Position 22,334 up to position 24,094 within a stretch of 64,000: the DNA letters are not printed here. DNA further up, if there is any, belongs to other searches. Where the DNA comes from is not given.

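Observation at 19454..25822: Co-directional locus: AAR-like reductase followed by four phosphotransferases of four unrelated folds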

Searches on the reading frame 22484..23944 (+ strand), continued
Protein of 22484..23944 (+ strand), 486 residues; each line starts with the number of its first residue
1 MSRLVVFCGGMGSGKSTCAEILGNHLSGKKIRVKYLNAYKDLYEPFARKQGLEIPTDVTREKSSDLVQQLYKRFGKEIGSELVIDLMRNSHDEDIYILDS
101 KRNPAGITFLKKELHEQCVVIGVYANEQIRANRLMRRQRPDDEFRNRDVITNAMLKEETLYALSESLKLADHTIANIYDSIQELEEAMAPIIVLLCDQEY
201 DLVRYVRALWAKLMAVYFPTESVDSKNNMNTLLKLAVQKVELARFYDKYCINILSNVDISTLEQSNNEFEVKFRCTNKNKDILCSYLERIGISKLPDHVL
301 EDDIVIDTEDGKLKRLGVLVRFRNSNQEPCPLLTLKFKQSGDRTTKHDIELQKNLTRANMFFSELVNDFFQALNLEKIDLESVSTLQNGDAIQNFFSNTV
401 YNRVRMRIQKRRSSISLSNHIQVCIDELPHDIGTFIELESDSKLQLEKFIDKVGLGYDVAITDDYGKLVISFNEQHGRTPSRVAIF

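Call 69: search_protein_families(library=ncbifam, proteins=[L005:5510-6040:+, L005:6045-7025:+, L005:7031-7975:+, L005:8001-9734:+, L005:9722-10942:+, L005:3622-5373:+, L003:1108-2007:+, P0018, P0030], max_evalue=0.01)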
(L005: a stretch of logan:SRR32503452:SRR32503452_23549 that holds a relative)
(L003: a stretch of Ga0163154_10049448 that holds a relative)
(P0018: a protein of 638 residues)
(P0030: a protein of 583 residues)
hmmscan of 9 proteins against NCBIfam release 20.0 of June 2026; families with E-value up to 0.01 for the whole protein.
L005:5510-6040:+ (177 aa): 11 families
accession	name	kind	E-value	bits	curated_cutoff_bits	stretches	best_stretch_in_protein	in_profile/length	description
NF001379.0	PRK00279.1-1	equivalog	0.00041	19.8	268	1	8-116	1-114/216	adenylate kinase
NF005115.0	PRK06547.1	equivalog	0.00054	19.4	173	1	7-42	15-52/172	hypothetical protein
NF040667.1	hom_kin_desulfo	exception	0.0006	19.7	197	1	9-47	2-41/163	homoserine kinase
TIGR00152.1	TIGR00152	equivalog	0.0024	17.7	65.55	1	12-46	4-39/188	dephospho-CoA kinase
NF005576.0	PRK07261.1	equivalog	0.0028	17.4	224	1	8-29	1-22/171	DNA topology modulation protein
NF005994.0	PRK08118.1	equivalog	0.0035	17.4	215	1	9-30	3-24/172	DNA topology modulation protein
NF003012.0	PRK03839.1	equivalog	0.0039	17.2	152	1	8-46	1-40/180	putative kinase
NF010555.0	PRK13949.1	equivalog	0.0043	17.2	180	1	9-45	3-40/175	shikimate kinase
NF006226.0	PRK08356.1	equivalog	0.0051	16.6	189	0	7-39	5-37/195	hypothetical protein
TIGR00231.1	small_GTP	domain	0.0071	16.1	42.5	0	8-45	4-41/164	GTP-binding protein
TIGR01351.1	adk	subfamily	0.0084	15.8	168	1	9-102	1-99/212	adenylate kinase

L005:6045-7025:+ (327 aa): 7 families
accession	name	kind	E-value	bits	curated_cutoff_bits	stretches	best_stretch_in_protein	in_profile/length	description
NF004491.0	PRK05826.1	subfamily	2.9e-29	101.9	432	1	7-272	7-284/477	pyruvate kinase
TIGR01064.1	pyruv_kin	equivalog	1.3e-28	99.8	306.4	1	7-275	3-284/476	pyruvate kinase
NF004886.0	PRK06247.1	subfamily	2.4e-21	76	623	1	3-262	3-269/476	pyruvate kinase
NF004978.0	PRK06354.1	subfamily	6.1e-18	64.6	462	1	7-258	10-274/590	pyruvate kinase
NF005234.0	PRK06739.1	equivalog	5.5e-16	58.5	564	1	10-295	6-299/352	pyruvate kinase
NF011314.0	PRK14725.1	equivalog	9.8e-10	37.4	642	1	108-245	369-520/614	pyruvate kinase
NF006664.0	PRK09206.1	equivalog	2.8e-09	36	686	1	7-272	4-283/470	pyruvate kinase PykF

L005:7031-7975:+ (315 aa): 4 families
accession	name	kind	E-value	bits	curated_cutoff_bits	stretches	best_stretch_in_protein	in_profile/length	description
NF040726.1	BetaRFA-P_synth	equivalog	2.2e-14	53.3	328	2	161-296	173-303/327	beta-ribofuranosylaminobenzene 5'-phosphate synthase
TIGR00144.1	beta_RFAP_syn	subfamily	3.9e-14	52.6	113.5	2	7-120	3-124/325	beta-ribofuranosylaminobenzene 5'-phosphate synthase family protein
TIGR00191.1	thrB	equivalog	1.7e-05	23.8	168.25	1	62-287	64-269/304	homoserine kinase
NF002288.1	PRK01212.1-4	equivalog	0.0006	18.9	194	1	66-183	65-175/303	homoserine kinase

L005:8001-9734:+ (578 aa): 1 family
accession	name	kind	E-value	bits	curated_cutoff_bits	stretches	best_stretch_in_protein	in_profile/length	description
NF038156.1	lant_syn_V_LxmK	equivalog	0.00021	20.5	315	1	17-131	16-130/347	class V lanthionine synthetase subunit LxmK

L005:9722-10942:+ (407 aa): 0 families

L005:3622-5373:+ (584 aa): 2 families
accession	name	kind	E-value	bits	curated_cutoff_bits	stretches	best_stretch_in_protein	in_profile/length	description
TIGR00270.2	TIGR00270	equivalog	0.00011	22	110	0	307-357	78-128/159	multiprotein bridging factor aMBF1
TIGR03830.1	CxxCG_CxxCG_HTH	subfamily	0.00098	18.9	61.8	0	3-63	64-124/127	type II TA system antitoxin MqsA family protein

L003:1108-2007:+ (300 aa): 1 family
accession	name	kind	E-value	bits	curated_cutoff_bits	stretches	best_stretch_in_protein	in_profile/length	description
NF003549.0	PRK05205.1-5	equivalog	0.008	15.6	138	0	47-73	91-115/182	bifunctional pyr operon transcriptional regulator/uracil phosphoribosyltransferase PyrR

P0018 (638 aa): 2 families
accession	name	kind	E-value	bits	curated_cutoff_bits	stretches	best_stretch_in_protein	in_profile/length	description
NF010552.0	PRK13946.1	equivalog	0.0058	16.3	186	0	4-30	23-49/198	shikimate kinase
NF006226.0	PRK08356.1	equivalog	0.0078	16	189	0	59-171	61-168/195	hypothetical protein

P0030 (583 aa): 7 families
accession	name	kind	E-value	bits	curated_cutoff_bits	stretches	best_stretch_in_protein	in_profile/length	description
TIGR03301.1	PhnW-AepZ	equivalog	1.6e-31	110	360.8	1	242-573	2-349/355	2-aminoethylphosphonate aminotransferase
TIGR02326.1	transamin_PhnW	equivalog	1.3e-22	80.4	400.8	1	238-572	2-353/363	2-aminoethylphosphonate--pyruvate transaminase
NF010006.0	PRK13479.1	equivalog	4.3e-22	78.7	296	1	237-573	3-355/369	2-aminoethylphosphonate--pyruvate transaminase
NF045640.1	AspGlyoxATaseBhcA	equivalog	2.5e-12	46.5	650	1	245-472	10-250/395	L-aspartate--glyoxylate aminotransferase BhcA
NF046070.1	PyrdoxPyrvTramin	equivalog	1.2e-05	24.4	600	1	239-438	5-211/369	pyridoxamine--pyruvate transaminase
NF003764.0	PRK05355.1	equivalog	0.0003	19.8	253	1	260-437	37-210/357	3-phosphoserine/phosphohydroxythreonine transaminase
TIGR01366.1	serC_3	equivalog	0.0097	15.1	401.65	0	263-428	33-196/361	phosphoserine transaminase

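Call 84: predict_structure(alignment_id=A6)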
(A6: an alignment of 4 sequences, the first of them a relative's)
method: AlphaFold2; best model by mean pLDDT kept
length: 486 residues; sequences in the alignment: 4
mean_pLDDT: 69.2   pTM: 0.49
mean pLDDT of the five models: 69.2, 67.6, 64.9, 63.3, 61.8
residues with pLDDT >= 90: 64; 70-90: 230; 50-70: 69; < 50: 123
segments of 3 or more residues with pLDDT < 50: 126-162, 177-179, 198-267, 339-348
pLDDT, mean of each block of 10 residues (from residue 1): 75 66 83 86 88 77 81 85 86 82 76 82 56 44 35 34 56 55 63 57 38 33 25 28 29 27 44 91 90 84 92 81 86 71 42 76 67 76 88 92 91 83 89 89 82 86 85 86 80
secondary structure, 60 per line:
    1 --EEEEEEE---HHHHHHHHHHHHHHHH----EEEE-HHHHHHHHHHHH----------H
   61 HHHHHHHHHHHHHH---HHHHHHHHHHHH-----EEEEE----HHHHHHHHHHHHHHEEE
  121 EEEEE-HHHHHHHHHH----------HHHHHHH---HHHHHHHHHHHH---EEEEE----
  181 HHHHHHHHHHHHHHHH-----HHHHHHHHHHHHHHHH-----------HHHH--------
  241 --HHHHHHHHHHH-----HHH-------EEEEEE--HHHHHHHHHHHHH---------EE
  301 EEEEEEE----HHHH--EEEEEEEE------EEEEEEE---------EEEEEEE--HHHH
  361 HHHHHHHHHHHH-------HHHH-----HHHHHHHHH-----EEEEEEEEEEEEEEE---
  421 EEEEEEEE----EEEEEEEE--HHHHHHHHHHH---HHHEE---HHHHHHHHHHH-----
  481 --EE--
elements in order: E3-9 H13-28 E33-36 H38-49 H60-74 H78-89 E95-99 H104-117 E118-125 H127-136 H147-153 H157-168 E172-176 H181-196 H202-217 H229-232 H243-253 E269-274 H277-289 E299-307 H312-315 E318-325 E332-338 E348-354 H357-372 H380-383 H389-397 E403-417 E421-428 E433-440 H443-453 H465-475

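Call 86: fold_search(model_id=the predicted structure, library=pdb)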
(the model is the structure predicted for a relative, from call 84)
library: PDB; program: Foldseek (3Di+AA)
matches with E <= 10: 1303; with E <= 0.001: 112
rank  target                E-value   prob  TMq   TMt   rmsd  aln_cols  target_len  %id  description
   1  6yp4                  2.4e-09  1.00  0.26  0.53   7.7       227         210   16  Putative adenylyl cyclase HpAC1 from Hippeastrum reveals a dominant triphophatase activity (released 2020-11-04)
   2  3n0z_A                2.5e-09  1.00  0.27  0.65   4.9       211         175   18  Adenylate cyclase class IV with active site ligand 3AT (released 2010-11-24)
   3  2fjt_A                2.8e-09  1.00  0.26  0.64   4.8       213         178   18  Adenylyl cyclase class iv from Yersinia pestis (released 2006-11-14)
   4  2een_A                4.2e-09  1.00  0.27  0.63   5.5       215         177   15  Structure of PH1819 protein from Pyrococcus Horikoshii OT3 (released 2007-08-21)
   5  3n10_A                4.4e-09  1.00  0.27  0.65   4.9       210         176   18  Product complex of adenylate cyclase class IV (released 2010-06-23)
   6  7z67                  7.3e-09  1.00  0.25  0.30  24.4       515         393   10  Crystal structure of the tandem kinase & triphosphate tunnel metalloenzyme domain module of the TTM1 protein from Arabid (released 2022-03-23)
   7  7nsd                  7.8e-09  1.00  0.27  0.66   5.3       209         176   14  Triphosphate tunnel metalloenzyme from Sulfolobus acidocaldarius in complex with ATP and calcium (released 2021-06-02)
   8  2aca_A                8.2e-09  1.00  0.27  0.68   4.9       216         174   17  X-ray structure of a putative adenylate cyclase Q87NV8 from Vibrio parahaemolyticus at the 2.25 A resolution. Northeas (released 2005-08-02)
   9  7nsf                  1.4e-08  1.00  0.28  0.67   4.7       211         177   14  Triphosphate tunnel metalloenzyme from Sulfolobus acidocaldarius in complex with triphosphate and magnesium (released 2021-06-02)
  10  7ns9                  1.5e-08  1.00  0.28  0.67   5.3       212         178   14  Triphosphate tunnel metalloenzyme from Sulfolobus acidocaldarius in complex with triphosphate and calcium (released 2021-06-02)
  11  2gfg_B                1.7e-08  1.00  0.25  0.56   6.0       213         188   17  Crystal structure of a putative adenylate cyclase (bh2851) from bacillus halodurans at 2.12 A resolution (released 2006-05-02)
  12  2fjt_B                2.2e-08  1.00  0.27  0.67   4.4       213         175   18  Adenylyl cyclase class iv from Yersinia pestis (released 2006-11-14)
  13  1yem_B                2.9e-08  1.00  0.25  0.65   5.8       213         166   16  Conserved hypothetical protein Pfu-838710-001 from Pyrococcus furiosus (released 2005-01-11)
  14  2dc4_A                3.0e-08  1.00  0.26  0.69   5.2       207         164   17  Structure of PH1012 protein from Pyrococcus Horikoshii OT3 (released 2006-06-28)
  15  7nsa                  3.4e-08  1.00  0.27  0.66   4.7       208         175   14  Triphosphate tunnel metalloenzyme from Sulfolobus acidocaldarius in complex with pyrophosphate and calcium (released 2021-06-02)
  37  3h0k_A                2.1e-06  1.00  0.28  0.67   5.1       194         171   20  Crystal structure of an adenylated kinase related protein from sulfolobus solfataricus to 3.25a (released 2009-04-21)
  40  3lw7_B                3.1e-06  1.00  0.26  0.63   5.3       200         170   18  The Crystal Structure of an Adenylate kinase-related protein bound to AMP from sulfolobus solfataricus to 2.3A (released 2010-03-09)
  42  3lw7_A                6.5e-06  1.00  0.25  0.59   5.7       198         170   17  The Crystal Structure of an Adenylate kinase-related protein bound to AMP from sulfolobus solfataricus to 2.3A (released 2010-03-09)
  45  3h0k_B                2.5e-05  1.00  0.28  0.69   4.7       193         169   18  Crystal structure of an adenylated kinase related protein from sulfolobus solfataricus to 3.25a (released 2009-04-21)
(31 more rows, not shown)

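Call 87: search_protein_families(library=padloc, proteins=[P0015, P0018, P0020, P0029, P0013, L005:5510-6040:+, L005:6045-7025:+, L005:7031-7975:+, L005:8001-9734:+, L005:9722-10942:+], max_evalue=0.01)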
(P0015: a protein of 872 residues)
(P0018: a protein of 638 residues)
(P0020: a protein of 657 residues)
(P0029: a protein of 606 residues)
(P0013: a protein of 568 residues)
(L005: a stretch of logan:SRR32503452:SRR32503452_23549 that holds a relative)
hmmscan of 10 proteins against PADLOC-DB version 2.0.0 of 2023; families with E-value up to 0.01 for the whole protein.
P0015 (872 aa): 1 family
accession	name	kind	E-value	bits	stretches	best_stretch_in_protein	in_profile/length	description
PDLC02373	dCTPase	-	1.2e-06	25.7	1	8-182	155-318/630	-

P0018 (638 aa): 1 family
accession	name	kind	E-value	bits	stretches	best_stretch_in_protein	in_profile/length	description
PDLC02373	dCTPase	-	3.8e-07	27.4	1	6-177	156-318/630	-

P0020 (657 aa): 2 families
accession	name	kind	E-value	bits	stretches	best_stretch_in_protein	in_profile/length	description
PDLC02373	dCTPase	-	7e-13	46.3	1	8-189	153-322/630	-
PDLC02911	VakA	-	0.0039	15.8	0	10-31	3-24/163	-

P0029 (606 aa): 1 family
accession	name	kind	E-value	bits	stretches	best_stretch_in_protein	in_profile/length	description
PDLC02373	dCTPase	-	3.2e-05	21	1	76-187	227-321/630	-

P0013 (568 aa): 2 families
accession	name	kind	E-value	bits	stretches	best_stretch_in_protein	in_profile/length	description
PDLC04140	mad8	-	0.0012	16.5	0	103-180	235-311/314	mads_8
PDLC02911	VakA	-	0.0025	16.4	1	37-192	2-132/163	-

L005:5510-6040:+ (177 aa): 3 families
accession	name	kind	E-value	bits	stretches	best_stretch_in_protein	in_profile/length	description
PDLC02373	dCTPase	-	2.5e-05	21.4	1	10-166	157-324/630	-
PDLC02911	VakA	-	0.0077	14.8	0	9-36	4-32/163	-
PDLC02905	pVip-kinase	-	0.008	13.5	1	9-125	4-118/474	Viperin-kinase fusion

L005:6045-7025:+ (327 aa): 0 families

L005:7031-7975:+ (315 aa): 0 families

L005:8001-9734:+ (578 aa): 0 families

L005:9722-10942:+ (407 aa): 0 families

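Call 105: fold_search(model_id=the predicted structure, library=viral)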
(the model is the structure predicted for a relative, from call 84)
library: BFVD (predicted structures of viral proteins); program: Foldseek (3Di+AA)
matches with E <= 10: 1007; with E <= 0.001: 50
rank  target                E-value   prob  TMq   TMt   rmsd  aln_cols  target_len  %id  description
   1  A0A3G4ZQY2            1.2e-08  1.00  0.23  0.20  28.6       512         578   10  SPX domain-containing protein [Terrestrivirus sp.]
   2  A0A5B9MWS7            4.5e-07  1.00  0.26  0.53   6.5       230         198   17  (no name in the UniProt tables at hand)
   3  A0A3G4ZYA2            7.0e-07  1.00  0.28  0.55   5.1       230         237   13  CYTH domain-containing protein [Edafosvirus sp.]
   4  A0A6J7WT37            1.3e-06  1.00  0.27  0.63   4.4       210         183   17  CYTH domain containing protein [uncultured Caudovirales phage]
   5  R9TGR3                4.3e-06  1.00  0.20  0.33   9.1       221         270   15  CYTH domain-containing protein [Vibrio phage nt-1]
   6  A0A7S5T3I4            1.2e-05  1.00  0.24  0.43   7.6       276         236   13  (no name in the UniProt tables at hand)
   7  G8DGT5                1.3e-05  1.00  0.28  0.40   5.3       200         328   16  (no name in the UniProt tables at hand)
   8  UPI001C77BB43         1.5e-05  1.00  0.28  0.68   5.0       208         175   16  (no name look-up for this kind of identifier)
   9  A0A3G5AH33            1.7e-05  1.00  0.29  0.44   6.1       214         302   14  Uncharacterized protein [Sylvanvirus sp.]
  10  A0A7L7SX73            1.9e-05  1.00  0.27  0.59   6.8       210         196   16  (no name in the UniProt tables at hand)
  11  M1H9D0                1.9e-05  1.00  0.20  0.28  14.9       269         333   12  (no name in the UniProt tables at hand)
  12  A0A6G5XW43            2.5e-05  1.00  0.22  0.42  10.1       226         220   18  (no name in the UniProt tables at hand)
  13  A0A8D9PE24            2.5e-05  1.00  0.18  0.46   7.8       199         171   19  CYTH domain-containing protein [Bacteriophage sp.]
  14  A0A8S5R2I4            2.8e-05  1.00  0.27  0.68   6.0       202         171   17  Phosphomevalonate kinase [Siphoviridae sp. ct6d71]
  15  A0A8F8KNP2            2.8e-05  1.00  0.20  0.26  16.0       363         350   12  Deoxyguanosine kinase mitochondrial [Clandestinovirus]
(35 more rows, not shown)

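Call 108: search_protein_families(library=pfam, proteins=[L001:3013-3204:+, L006:567-2225:+], max_evalue=0.01)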
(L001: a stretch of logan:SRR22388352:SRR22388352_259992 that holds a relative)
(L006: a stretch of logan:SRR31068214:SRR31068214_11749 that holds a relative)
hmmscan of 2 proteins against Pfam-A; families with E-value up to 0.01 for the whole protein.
L001:3013-3204:+ (64 aa): 0 families

L006:567-2225:+ (553 aa): 2 families
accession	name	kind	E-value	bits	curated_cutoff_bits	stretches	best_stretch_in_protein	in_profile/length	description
PF01381.28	HTH_3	-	0.0029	18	23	1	279-328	2-51/55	Helix-turn-helix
PF13374.12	TPR_10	-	0.0042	17.5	27.5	0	434-462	5-33/42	Tetratricopeptide repeat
